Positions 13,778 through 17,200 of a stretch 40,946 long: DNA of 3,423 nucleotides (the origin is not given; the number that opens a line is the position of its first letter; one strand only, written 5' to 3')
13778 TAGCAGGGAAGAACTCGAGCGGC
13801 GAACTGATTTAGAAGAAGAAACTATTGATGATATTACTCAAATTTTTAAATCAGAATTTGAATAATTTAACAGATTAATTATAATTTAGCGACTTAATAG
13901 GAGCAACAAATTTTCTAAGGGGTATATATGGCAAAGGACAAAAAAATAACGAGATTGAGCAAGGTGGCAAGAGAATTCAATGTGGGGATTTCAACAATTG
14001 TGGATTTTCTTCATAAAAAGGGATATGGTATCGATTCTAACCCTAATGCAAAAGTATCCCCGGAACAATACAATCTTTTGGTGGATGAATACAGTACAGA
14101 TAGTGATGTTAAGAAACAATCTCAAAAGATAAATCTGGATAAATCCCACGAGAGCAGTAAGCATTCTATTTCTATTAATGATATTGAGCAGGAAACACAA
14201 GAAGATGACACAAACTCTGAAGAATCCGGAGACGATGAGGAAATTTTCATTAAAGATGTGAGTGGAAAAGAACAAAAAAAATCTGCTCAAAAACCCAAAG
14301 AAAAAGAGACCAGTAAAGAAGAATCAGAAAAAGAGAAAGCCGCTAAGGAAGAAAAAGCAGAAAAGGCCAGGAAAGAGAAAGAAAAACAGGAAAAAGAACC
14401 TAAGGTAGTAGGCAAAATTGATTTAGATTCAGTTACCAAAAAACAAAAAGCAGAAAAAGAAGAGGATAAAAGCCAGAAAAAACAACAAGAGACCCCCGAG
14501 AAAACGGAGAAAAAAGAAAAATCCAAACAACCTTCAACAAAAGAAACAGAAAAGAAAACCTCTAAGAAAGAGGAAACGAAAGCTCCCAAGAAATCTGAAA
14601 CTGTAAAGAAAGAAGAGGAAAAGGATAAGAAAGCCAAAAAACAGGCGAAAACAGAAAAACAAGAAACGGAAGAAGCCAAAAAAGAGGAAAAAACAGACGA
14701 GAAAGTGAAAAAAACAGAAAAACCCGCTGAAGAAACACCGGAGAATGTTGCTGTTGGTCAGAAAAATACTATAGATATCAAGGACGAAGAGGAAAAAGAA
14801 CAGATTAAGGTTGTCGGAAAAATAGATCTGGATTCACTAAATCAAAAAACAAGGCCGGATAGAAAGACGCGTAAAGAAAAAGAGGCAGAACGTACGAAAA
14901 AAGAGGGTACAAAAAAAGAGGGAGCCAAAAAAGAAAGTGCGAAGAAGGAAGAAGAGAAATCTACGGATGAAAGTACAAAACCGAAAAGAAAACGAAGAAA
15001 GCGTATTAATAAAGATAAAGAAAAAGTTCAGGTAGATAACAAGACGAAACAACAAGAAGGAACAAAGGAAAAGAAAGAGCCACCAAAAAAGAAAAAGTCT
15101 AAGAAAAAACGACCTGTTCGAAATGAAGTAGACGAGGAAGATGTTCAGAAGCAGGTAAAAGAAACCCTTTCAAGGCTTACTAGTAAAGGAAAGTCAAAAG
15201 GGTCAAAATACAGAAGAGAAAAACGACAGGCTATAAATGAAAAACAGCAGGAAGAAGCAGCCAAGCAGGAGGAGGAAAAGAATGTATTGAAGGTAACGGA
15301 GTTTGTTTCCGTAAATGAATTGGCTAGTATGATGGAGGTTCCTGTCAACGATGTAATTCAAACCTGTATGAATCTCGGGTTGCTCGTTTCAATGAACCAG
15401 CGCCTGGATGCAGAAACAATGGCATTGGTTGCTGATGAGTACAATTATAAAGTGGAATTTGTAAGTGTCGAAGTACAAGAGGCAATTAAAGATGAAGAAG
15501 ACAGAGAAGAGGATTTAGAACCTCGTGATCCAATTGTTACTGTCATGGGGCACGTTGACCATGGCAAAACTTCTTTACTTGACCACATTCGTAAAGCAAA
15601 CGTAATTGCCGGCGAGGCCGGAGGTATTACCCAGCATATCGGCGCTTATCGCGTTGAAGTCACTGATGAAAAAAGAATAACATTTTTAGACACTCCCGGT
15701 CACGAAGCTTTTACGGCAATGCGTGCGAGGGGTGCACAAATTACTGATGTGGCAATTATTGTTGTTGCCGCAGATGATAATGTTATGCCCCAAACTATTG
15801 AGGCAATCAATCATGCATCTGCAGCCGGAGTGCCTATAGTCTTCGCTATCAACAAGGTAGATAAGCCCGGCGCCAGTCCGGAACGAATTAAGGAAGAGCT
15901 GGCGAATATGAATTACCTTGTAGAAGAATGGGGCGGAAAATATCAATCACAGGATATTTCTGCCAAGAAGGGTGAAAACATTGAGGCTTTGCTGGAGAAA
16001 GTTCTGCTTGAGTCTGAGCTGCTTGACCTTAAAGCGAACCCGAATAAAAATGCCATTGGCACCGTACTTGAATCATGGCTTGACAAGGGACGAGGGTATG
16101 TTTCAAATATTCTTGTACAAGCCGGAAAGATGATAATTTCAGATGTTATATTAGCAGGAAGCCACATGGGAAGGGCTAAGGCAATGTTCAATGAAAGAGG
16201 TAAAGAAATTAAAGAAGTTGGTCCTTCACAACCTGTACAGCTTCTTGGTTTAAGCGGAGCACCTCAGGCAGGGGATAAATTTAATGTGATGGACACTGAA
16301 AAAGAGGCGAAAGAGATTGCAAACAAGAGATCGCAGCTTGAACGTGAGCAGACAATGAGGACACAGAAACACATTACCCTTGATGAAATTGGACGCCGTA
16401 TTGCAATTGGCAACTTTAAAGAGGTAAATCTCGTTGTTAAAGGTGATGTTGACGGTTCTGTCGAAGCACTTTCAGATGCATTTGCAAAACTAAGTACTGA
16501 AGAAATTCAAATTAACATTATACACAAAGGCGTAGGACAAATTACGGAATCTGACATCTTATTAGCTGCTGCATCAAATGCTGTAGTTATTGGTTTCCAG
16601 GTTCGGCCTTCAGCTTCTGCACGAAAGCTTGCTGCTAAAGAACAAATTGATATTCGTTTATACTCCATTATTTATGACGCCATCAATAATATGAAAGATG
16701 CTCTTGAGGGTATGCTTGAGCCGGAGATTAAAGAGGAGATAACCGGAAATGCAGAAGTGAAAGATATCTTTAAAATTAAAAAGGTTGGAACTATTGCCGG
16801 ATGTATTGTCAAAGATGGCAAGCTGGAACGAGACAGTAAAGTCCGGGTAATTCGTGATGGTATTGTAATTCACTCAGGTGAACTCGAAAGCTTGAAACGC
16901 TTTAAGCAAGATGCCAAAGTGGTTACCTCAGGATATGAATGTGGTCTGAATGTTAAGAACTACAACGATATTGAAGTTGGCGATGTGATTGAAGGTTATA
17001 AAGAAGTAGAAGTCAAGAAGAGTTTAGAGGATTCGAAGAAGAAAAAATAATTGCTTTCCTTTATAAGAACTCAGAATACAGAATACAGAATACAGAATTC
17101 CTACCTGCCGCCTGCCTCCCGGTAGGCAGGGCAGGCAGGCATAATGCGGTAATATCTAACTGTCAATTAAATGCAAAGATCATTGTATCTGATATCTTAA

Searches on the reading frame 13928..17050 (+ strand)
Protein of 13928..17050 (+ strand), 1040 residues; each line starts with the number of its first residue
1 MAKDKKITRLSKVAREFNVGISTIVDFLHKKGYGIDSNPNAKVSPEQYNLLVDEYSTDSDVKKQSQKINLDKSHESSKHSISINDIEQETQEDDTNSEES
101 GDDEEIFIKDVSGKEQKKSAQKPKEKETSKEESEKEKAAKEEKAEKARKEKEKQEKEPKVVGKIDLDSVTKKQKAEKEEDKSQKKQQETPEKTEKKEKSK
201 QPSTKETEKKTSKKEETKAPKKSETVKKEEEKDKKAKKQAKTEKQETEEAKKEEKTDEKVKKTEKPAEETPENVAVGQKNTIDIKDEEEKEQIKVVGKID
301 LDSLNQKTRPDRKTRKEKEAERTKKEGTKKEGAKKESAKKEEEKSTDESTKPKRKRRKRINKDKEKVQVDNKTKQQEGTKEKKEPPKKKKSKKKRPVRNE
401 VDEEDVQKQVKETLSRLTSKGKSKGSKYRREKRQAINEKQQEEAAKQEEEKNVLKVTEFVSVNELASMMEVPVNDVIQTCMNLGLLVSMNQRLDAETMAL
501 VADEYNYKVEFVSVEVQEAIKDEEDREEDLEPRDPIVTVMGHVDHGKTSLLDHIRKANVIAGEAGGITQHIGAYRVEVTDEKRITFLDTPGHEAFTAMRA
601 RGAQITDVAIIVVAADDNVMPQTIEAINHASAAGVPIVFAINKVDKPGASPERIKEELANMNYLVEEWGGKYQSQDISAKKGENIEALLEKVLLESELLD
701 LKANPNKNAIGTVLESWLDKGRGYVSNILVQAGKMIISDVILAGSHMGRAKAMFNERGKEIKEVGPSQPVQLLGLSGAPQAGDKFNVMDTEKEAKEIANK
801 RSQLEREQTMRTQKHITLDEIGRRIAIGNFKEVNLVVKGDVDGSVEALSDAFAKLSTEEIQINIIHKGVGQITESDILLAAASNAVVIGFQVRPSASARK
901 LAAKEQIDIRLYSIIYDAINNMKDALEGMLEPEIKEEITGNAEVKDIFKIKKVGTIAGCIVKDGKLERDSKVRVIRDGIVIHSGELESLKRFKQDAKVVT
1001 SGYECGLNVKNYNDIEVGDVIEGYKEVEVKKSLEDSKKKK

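Call 13: search_protein_families(library=pfam, proteins=[window:13928-17050:+])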
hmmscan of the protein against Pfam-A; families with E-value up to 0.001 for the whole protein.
window:13928-17050:+ (1040 aa): 7 families
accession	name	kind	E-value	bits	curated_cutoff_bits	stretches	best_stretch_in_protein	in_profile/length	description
PF11987.13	IF-2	-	3.7e-40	136.9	27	1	808-923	2-117/117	Translation-initiation factor 2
PF00009.33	GTP_EFTU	-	5.4e-33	114.6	26.5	1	536-693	5-183/188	Elongation factor Tu GTP binding domain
PF22042.2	EF-G_D2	-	2.1e-24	85.9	27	1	709-787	2-83/84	Elongation factor G domain 2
PF04760.21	IF2_N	-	5.4e-19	68.1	25.3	1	457-508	1-53/53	Translation initiation factor IF-2, N-terminal region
PF01926.29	MMR_HSR1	-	1.8e-10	41.4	21.9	1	537-643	2-113/113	50S ribosome-binding GTPase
PF03144.31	GTP_EFTU_D2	-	1.5e-08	35.4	30.3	1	954-1021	1-72/73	Elongation factor Tu domain 2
PF02421.24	FeoB_N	-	0.00057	19.9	27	0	537-690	3-154/156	Ferrous iron transport protein B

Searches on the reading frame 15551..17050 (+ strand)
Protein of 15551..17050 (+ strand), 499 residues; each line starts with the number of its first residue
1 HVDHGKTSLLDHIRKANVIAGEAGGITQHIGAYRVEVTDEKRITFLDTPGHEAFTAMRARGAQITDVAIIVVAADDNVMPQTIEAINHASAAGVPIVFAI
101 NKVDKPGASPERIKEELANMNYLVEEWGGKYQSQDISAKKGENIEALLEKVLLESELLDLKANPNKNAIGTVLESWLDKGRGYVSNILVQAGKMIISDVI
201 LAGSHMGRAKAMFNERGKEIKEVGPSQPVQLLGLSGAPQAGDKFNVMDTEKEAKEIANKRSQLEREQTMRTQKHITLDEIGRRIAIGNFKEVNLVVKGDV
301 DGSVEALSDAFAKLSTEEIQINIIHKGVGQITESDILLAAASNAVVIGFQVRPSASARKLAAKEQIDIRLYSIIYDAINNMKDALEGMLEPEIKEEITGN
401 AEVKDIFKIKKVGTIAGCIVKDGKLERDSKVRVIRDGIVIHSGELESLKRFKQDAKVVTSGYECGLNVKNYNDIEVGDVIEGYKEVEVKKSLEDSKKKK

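Call 43: find_homologous_proteins(query=window:15551-17050:+, max_evalue=1e-100)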
Query window:15551-17050:+ (499 aa): 7989 proteins with E <= 1e-100 among 8000 candidates; the best 120 are listed.
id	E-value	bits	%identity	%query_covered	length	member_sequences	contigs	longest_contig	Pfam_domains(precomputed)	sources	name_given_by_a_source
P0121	2.3e-278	942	86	99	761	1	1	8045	PF01926.30,PF11987.14,PF04760.22,PF00009.34,PF03144.32,PF22042.3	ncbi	ncbi:MAG: translation initiation factor IF-2, partial [Bacteroidota bacterium]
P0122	2.3e-275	932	84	100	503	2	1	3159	PF01926.30,PF11987.14,PF00009.34,PF03144.32,PF00071.29,PF22042.3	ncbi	ncbi:MAG: translation initiation factor IF-2, partial [Bacteroidota bacterium]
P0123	1.3e-271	919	82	100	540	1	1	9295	PF01926.30,PF11987.14,PF00009.34,PF03144.32,PF22042.3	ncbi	ncbi:MAG: translation initiation factor IF-2, partial [Bacteroidales bacterium]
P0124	3.3e-262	888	94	89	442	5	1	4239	PF11987.14,PF00009.34,PF03144.32,PF22042.3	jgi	jgi:translation initiation factor IF-2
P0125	1.6e-258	876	79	99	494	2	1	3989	PF01926.30,PF11987.14,PF00009.34,PF03144.32,PF00071.29,PF22042.3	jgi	-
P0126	2.9e-258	875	80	99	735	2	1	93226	PF01926.30,PF11987.14,PF04760.22,PF00009.34,PF03144.32,PF00071.29,PF22042.3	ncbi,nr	ncbi:MAG: translation initiation factor IF-2, partial [Bacteroidota bacterium]|nr:translation initia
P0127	7.5e-257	871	78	99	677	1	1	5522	PF01926.30,PF11987.14,PF04760.22,PF00009.34,PF03144.32,PF00071.29,PF22042.3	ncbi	ncbi:MAG: translation initiation factor IF-2, partial [Marinilabiliales bacterium]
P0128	3.6e-254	862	78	99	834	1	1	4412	PF01926.30,PF11987.14,PF04760.22,PF00009.34,PF03144.32,PF00071.29,PF22042.3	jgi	jgi:translation initiation factor IF-2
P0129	1.7e-249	846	77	99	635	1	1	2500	PF01926.30,PF11987.14,PF04760.22,PF00009.34,PF03144.32,PF22042.3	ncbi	ncbi:MAG: translation initiation factor IF-2, partial [Bacteroidales bacterium]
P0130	6.1e-249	845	77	99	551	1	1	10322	PF01926.30,PF11987.14,PF00009.34,PF03144.32,PF00071.29,PF22042.3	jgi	jgi:translation initiation factor IF-2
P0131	4.4e-248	842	76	99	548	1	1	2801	PF01926.30,PF11987.14,PF00009.34,PF03144.32,PF00071.29,PF22042.3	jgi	jgi:translation initiation factor IF-2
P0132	2.1e-247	840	76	99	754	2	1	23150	PF01926.30,PF11987.14,PF04760.22,PF00009.34,PF03144.32,PF00071.29,PF22042.3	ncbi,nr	ncbi:MAG: translation initiation factor IF-2, partial [Bacteroidota bacterium]|nr:translation initia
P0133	1.3e-246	837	75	99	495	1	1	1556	PF01926.30,PF11987.14,PF00009.34,PF03144.32,PF22042.3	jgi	jgi:translation initiation factor IF-2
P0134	1.4e-246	837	75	99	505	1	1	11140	PF01926.30,PF11987.14,PF00009.34,PF03144.32,PF22042.3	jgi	-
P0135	2.1e-246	836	75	99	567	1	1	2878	PF01926.30,PF11987.14,PF04760.22,PF00009.34,PF03193.23,PF03144.32,PF22042.3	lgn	-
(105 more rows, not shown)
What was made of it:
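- Tried and rejected: It returned mostly partial proteins (call 43).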

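Call 45: find_encoding_contigs(protein=P0124, flank=5000, max_places=4)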
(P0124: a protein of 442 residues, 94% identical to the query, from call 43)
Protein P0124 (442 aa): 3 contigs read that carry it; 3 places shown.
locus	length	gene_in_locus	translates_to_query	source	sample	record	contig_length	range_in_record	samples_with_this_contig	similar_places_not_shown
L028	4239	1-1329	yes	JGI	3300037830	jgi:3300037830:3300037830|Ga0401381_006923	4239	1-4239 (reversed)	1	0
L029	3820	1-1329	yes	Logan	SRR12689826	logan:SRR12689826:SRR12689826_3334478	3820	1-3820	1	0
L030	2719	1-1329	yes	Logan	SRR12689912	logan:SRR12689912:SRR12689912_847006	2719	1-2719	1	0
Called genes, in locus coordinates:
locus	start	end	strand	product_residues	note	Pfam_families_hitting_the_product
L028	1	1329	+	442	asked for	PF00009:GTP_EFTU, PF22042:EF-G_D2, PF11987:IF-2, PF03144:GTP_EFTU_D2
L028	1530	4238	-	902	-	?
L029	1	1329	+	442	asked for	PF00009:GTP_EFTU, PF22042:EF-G_D2, PF11987:IF-2, PF03144:GTP_EFTU_D2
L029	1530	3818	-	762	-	?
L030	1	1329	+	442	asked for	PF00009:GTP_EFTU, PF22042:EF-G_D2, PF11987:IF-2, PF03144:GTP_EFTU_D2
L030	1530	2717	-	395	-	?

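Call 46: find_encoding_contigs(protein=P0121, flank=5000, max_places=3)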
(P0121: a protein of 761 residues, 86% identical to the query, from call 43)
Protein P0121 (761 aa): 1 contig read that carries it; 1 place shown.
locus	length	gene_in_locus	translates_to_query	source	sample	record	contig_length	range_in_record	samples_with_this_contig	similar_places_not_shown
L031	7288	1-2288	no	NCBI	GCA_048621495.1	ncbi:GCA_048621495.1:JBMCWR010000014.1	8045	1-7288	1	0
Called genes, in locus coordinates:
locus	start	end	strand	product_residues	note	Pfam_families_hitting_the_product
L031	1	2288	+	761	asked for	PF04760:IF2_N, PF00009:GTP_EFTU, PF01926:MMR_HSR1, PF22042:EF-G_D2, PF11987:IF-2, PF03144:GTP_EFTU_D2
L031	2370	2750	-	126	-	PF01597:GCV_H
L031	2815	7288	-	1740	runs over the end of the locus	PF14349:SprA_N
